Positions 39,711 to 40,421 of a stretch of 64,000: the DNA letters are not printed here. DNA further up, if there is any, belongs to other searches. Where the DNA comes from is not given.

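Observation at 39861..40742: Tandem paralogous mini-proteins built only of YD (Rhs-type) repeats, without signal peptide or toxin domain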

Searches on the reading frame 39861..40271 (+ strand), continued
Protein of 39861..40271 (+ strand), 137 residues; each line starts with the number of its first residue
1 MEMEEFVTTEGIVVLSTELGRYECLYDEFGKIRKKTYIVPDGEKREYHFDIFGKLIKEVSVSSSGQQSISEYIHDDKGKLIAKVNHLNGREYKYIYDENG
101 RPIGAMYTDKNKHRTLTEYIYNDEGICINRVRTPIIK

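Call 20: find_homologous_proteins(query=A2, max_evalue=0.001)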
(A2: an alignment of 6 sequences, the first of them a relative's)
Query A2 (6 sequences) (137 aa, profile of the alignment): 7 proteins with E <= 0.001 among 3171 candidates.
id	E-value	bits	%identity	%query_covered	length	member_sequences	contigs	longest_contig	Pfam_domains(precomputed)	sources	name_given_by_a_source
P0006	2.2e-71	256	30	46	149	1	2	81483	-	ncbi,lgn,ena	-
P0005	4.5e-70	252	32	46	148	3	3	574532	PF05593.20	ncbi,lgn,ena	ncbi:MAG: hypothetical protein ACYDAS_02970 [Patescibacteria group bacterium]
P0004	4.5e-69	249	30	58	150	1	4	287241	-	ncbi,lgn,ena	-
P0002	7.7e-40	154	69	99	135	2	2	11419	PF05593.20,PF25023.2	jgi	jgi:hypothetical protein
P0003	1.2e-39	153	68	100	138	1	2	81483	PF05593.20,PF25023.2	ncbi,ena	-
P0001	3.6e-37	145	100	100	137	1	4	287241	PF05593.20,PF25023.2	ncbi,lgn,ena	-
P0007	8.0e-4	37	31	74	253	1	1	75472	PF05593.20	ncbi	-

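Call 30: search_protein_families(library=padloc, proteins=[P0001], max_evalue=1)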
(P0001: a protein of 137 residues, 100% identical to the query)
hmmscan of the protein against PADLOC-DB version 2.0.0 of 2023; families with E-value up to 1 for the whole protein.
P0001 (137 aa): 0 families

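Call 31: search_protein_families(library=phrogs, proteins=[P0001], max_evalue=1)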
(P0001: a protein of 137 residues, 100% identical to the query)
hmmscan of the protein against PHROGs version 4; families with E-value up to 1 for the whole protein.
P0001 (137 aa): 3 families
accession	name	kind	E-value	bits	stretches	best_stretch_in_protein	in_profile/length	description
phrog_10385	-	unknown function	0.00013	20.2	1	11-126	1382-1491/2333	-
phrog_16320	-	unknown function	0.22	12.5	0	70-97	43-72/100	-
phrog_4927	-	unknown function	0.34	12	0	84-113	39-66/73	-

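Call 34: search_protein_representatives(alignment_id=A2)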
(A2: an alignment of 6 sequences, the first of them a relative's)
Query: 6 sequences, 149 profile positions. Proteins with E-value up to 0.001 (for the whole library): 5385; up to 1e-10: 578; up to 1e-30: 5. The best 150 are listed.
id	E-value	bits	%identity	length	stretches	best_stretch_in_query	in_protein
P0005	1.4e-70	252.2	-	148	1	1-147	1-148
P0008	8.9e-38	145.7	-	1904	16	56-130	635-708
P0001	1.2e-37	145.4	-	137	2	48-149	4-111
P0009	3.2e-37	144.0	-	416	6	73-133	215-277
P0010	1.8e-31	125.3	-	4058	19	71-134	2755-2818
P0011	2.8e-30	121.4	-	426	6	71-135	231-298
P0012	3.8e-27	111.3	-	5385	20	93-130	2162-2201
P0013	4.0e-25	104.7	-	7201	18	52-136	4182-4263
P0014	4.9e-25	104.4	-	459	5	68-136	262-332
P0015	9.8e-25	103.4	-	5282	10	28-134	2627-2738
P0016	1.5e-24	102.8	-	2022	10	58-109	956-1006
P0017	3.9e-24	101.5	-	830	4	64-131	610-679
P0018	8.5e-24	100.4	-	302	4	65-134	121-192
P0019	9.7e-24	100.2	-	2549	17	18-135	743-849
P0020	3.5e-23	98.4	-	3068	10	71-137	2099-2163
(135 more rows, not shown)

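Call 36: predict_structure(alignment_id=A2)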
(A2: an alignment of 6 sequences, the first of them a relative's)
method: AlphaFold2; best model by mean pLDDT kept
length: 137 residues; sequences in the alignment: 6
mean_pLDDT: 86.9   pTM: 0.72
mean pLDDT of the five models: 86.9, 86.7, 85.6, 85.6, 84.3
residues with pLDDT >= 90: 89; 70-90: 34; 50-70: 4; < 50: 10
segments of 3 or more residues with pLDDT < 50: 1-10
pLDDT, mean of each block of 10 residues (from residue 1): 43 72 87 91 92 93 92 93 93 94 94 94 93 87
secondary structure, 60 per line:
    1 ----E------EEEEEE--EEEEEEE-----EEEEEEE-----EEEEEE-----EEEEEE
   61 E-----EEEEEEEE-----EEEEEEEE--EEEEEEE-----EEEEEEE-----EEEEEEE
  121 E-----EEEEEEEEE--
elements in order: E12-17 E20-26 E32-38 E44-49 E55-61 E67-74 E80-87 E90-96 E102-108 E114-121 E127-135

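Call 39: fold_search(model_id=the predicted structure, library=pdb)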
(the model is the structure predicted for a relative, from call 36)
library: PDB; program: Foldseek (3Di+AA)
matches with E <= 10: 1086; with E <= 0.001: 36
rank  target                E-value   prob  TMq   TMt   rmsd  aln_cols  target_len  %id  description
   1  2oy7                  5.1e-07  1.00  0.53  0.28   6.1       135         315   13  The crystal structure of OspA mutant (released 2008-03-04)
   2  6kk9_C                5.3e-07  1.00  0.57  0.45   5.3       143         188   12  A Crystal structure of OspA mutant (released 2020-07-29)
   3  2oy8                  1.0e-06  1.00  0.52  0.27   6.4       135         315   13  The crystal structure of OspA mutant (released 2008-03-04)
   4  6kk9_D                1.1e-06  1.00  0.53  0.42   5.7       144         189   12  A Crystal structure of OspA mutant (released 2020-07-29)
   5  2hkd                  1.3e-06  1.00  0.52  0.27   6.4       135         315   14  The crystal structure of engineered OSPA (released 2006-11-21)
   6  3cka_A                2.2e-06  1.00  0.61  0.31   4.3       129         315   13  The crystal structure of OspA mutant (released 2009-03-17)
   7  6kk9_B                2.6e-06  1.00  0.55  0.43   6.1       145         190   12  A Crystal structure of OspA mutant (released 2020-07-29)
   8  5ys7                  2.9e-06  1.00  0.58  0.30   5.0       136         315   14  Crystal structure of an OspA mutant (released 2018-11-14)
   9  2fkg                  2.9e-06  1.00  0.51  0.27   6.4       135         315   16  The Crystal Structure of Engineered OspA (released 2006-11-21)
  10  9jsa_A                4.6e-06  1.00  0.56  0.29   5.7       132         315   13  CatPSAM-H8 (released 2025-10-01)
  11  8xwg                  8.4e-06  1.00  0.46  0.25   7.3       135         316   13  OspA variants for thioflavin-T binding (released 2024-11-27)
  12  3cka_B                9.8e-06  1.00  0.62  0.31   4.2       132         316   13  The crystal structure of OspA mutant (released 2009-03-17)
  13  6kk9_O                1.3e-05  1.00  0.58  0.46   5.0       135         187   13  A Crystal structure of OspA mutant (released 2020-07-29)
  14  2fkj_A                1.6e-05  1.00  0.58  0.27   5.0       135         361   16  The crystal structure of engineered OspA (released 2006-11-21)
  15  5z1o_A                1.6e-05  1.00  0.57  0.30   5.1       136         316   13  Crystal structure of an OspA mutant (released 2019-01-02)
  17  7q97_A                2.3e-05  1.00  0.54  0.10   5.3       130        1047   18  Structure of the bacterial type VI secretion system effector RhsA. (released 2021-12-22)
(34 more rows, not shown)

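Call 40: find_related_loci(query=A2, collection=genome_contigs, flank=6000)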
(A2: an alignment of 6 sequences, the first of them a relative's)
Query A2 (137 aa) in genome_contigs; peptide patterns used: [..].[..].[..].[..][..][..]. (x = any residue, [..] = any of these).
98 stretches matched a pattern; 2 encode a relative of the query (tblastn E <= 1e-3); 2 distinct loci.
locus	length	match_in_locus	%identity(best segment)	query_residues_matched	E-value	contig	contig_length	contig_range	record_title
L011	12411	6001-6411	68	1-137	2e-63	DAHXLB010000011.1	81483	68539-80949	MAG TPA_asm: bacterium isolate clean1586 k141_1282146, whole genome shotgun sequence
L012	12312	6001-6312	32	9-119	1e-6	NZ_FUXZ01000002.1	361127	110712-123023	Eubacterium uniforme strain ATCC 35992, whole genome shotgun sequence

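Call 42: list_cluster_members(proteins=[P0001, P0004, P0002, P0003, P0005, P0006])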
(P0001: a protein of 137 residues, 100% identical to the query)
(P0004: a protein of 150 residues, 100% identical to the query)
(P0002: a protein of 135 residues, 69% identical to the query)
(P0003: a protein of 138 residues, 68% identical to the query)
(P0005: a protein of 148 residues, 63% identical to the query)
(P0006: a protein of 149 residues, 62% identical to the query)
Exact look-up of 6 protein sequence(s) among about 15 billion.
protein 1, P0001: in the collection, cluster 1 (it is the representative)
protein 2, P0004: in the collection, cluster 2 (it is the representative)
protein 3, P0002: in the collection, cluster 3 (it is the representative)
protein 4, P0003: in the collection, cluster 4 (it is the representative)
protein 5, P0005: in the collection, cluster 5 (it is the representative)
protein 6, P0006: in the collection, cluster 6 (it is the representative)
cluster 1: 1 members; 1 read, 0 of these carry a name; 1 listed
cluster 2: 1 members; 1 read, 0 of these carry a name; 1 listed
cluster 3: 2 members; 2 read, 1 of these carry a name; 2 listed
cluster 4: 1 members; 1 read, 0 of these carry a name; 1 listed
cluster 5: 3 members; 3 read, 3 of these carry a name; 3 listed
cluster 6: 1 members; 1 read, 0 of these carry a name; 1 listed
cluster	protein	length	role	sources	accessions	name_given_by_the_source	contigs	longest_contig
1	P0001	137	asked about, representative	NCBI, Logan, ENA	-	-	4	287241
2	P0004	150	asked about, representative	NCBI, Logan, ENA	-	-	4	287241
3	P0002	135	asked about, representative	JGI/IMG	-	hypothetical protein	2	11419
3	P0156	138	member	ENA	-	-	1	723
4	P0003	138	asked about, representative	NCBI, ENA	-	-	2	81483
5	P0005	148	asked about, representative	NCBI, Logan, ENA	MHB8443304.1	MAG: hypothetical protein ACYDAS_02970 [Patescibacteria group bacterium]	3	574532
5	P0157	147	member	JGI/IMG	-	YD repeat-containing protein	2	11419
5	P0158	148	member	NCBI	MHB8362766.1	MAG: hypothetical protein ACYDBX_04065 [Patescibacteria group bacterium]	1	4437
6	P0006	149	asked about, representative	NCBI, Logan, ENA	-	-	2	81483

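Call 43: find_encoding_contigs(protein=P0001, flank=10000, max_places=6)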
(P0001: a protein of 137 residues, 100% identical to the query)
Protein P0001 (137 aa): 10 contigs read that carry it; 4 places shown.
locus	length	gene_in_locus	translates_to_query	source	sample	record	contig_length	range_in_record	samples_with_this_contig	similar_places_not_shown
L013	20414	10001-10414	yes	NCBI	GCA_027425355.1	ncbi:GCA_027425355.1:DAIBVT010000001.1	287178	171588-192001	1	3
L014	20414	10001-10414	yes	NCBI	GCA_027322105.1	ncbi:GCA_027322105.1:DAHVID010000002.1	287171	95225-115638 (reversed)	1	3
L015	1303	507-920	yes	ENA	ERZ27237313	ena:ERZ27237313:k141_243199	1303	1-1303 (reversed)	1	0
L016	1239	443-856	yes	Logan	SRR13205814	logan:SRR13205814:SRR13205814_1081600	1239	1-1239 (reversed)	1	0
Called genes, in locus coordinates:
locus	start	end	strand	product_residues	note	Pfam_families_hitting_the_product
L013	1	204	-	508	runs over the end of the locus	PF13506:Glyco_transf_21 (weak), PF13641:Glyco_tranf_2_3, PF00535:Glycos_transf_2, PF13632:Glyco_trans_2_3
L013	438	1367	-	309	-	PF00890:FAD_binding_2 (faint), PF07992:Pyr_redox_2, PF12831:FAD_oxidored (faint), PF13738:Pyr_redox_3, PF00070:Pyr_redox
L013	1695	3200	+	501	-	PF13231:PMT_2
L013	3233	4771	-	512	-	PF00905:Transpeptidase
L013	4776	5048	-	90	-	PF02609:Exonuc_VII_S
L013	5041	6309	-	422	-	PF13742:tRNA_anti_2, PF01336:tRNA_anti-codon, PF02601:Exonuc_VII_L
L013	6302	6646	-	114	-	PF04343:DUF488, PF22751:DUF488-N3a, PF22752:DUF488-N3i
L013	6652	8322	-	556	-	PF04055:Radical_SAM, PF00583:Acetyltransf_1 (faint), PF16199:Radical_SAM_C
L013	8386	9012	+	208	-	PF13489:Methyltransf_23, PF13847:Methyltransf_31, PF08241:Methyltransf_11, PF08242:Methyltransf_12, PF13649:Methyltransf_25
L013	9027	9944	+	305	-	PF00924:MS_channel_2nd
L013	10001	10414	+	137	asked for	PF25023:TEN_YD-shell (weak), PF05593:RHS_repeat (faint)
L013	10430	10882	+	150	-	-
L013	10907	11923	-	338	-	PF01368:DHH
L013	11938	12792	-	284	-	PF00535:Glycos_transf_2 (weak), PF13641:Glyco_tranf_2_3, PF13632:Glyco_trans_2_3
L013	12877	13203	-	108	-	-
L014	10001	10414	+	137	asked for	PF25023:TEN_YD-shell (weak), PF05593:RHS_repeat (faint)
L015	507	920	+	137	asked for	PF25023:TEN_YD-shell (weak), PF05593:RHS_repeat (faint)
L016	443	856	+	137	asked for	PF25023:TEN_YD-shell (weak), PF05593:RHS_repeat (faint)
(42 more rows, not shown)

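Call 44: find_related_loci(query=A2, collection=metagenome_contigs, flank=5000)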
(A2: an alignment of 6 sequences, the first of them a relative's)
Query A2 (137 aa) in metagenome_contigs; peptide patterns used: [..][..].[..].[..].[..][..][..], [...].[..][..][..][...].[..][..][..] (x = any residue, [..] = any of these).
230 stretches matched a pattern, but none encodes a relative of the query by tblastn (E <= 1e-3).

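Call 52: search_protein_families(library=pfam, alignment_id=A1, max_evalue=10)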
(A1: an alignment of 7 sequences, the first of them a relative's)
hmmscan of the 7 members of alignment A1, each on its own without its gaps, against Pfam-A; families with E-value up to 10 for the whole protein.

A. member 1, P0001 (137 aa): 3 families
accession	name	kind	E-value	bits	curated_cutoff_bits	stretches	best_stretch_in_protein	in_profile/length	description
PF05593.20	RHS_repeat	-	1.3e-07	32.3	22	1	74-104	1-30/38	RHS Repeat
PF17961.7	Big_8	-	0.13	12.8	22.9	1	54-96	30-73/103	Bacterial Ig domain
PF12396.14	DUF3659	-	0.19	12.1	24.8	0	73-87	44-58/61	Protein of unknown function (DUF3659)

B. families by the number of members that match (of 7 scanned): 11 families
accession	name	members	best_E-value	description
PF05593.20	RHS_repeat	7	1.1e-09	RHS Repeat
PF15600.11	Imm64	4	0.00037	Immunity protein 64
PF13148.11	DUF3987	2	0.013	Protein of unknown function (DUF3987)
PF12353.13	eIF3g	2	0.047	Eukaryotic translation initiation factor 3 subunit G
PF19653.4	DUF6156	1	0.073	Family of unknown function (DUF6156)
PF17961.7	Big_8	1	0.13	Bacterial Ig domain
PF20328.3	DUF6623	1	0.15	Family of unknown function (DUF6623)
PF12396.14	DUF3659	1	0.19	Protein of unknown function (DUF3659)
PF04225.17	LysM_OapA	1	0.21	Opacity-associated protein A LysM-like domain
PF03544.19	TonB_C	1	0.23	Gram-negative bacterial TonB protein C-terminal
PF07661.19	MORN_2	1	0.61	MORN repeat variant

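Call 59: find_related_loci(query=A2, collection=viral_contigs, flank=5000)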
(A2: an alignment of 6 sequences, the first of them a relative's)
Query A2 (137 aa) in viral_contigs; peptide patterns used: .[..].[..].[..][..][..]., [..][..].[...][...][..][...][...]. (x = any residue, [..] = any of these).
77 stretches matched a pattern, but none encodes a relative of the query by tblastn (E <= 1e-3).

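Call 60: search_dna_similar(query=P0001, collection=phages, mode=protein, max_evalue=0.001, max_rows=10)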
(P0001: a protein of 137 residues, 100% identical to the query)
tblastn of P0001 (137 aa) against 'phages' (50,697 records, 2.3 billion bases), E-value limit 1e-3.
No match.
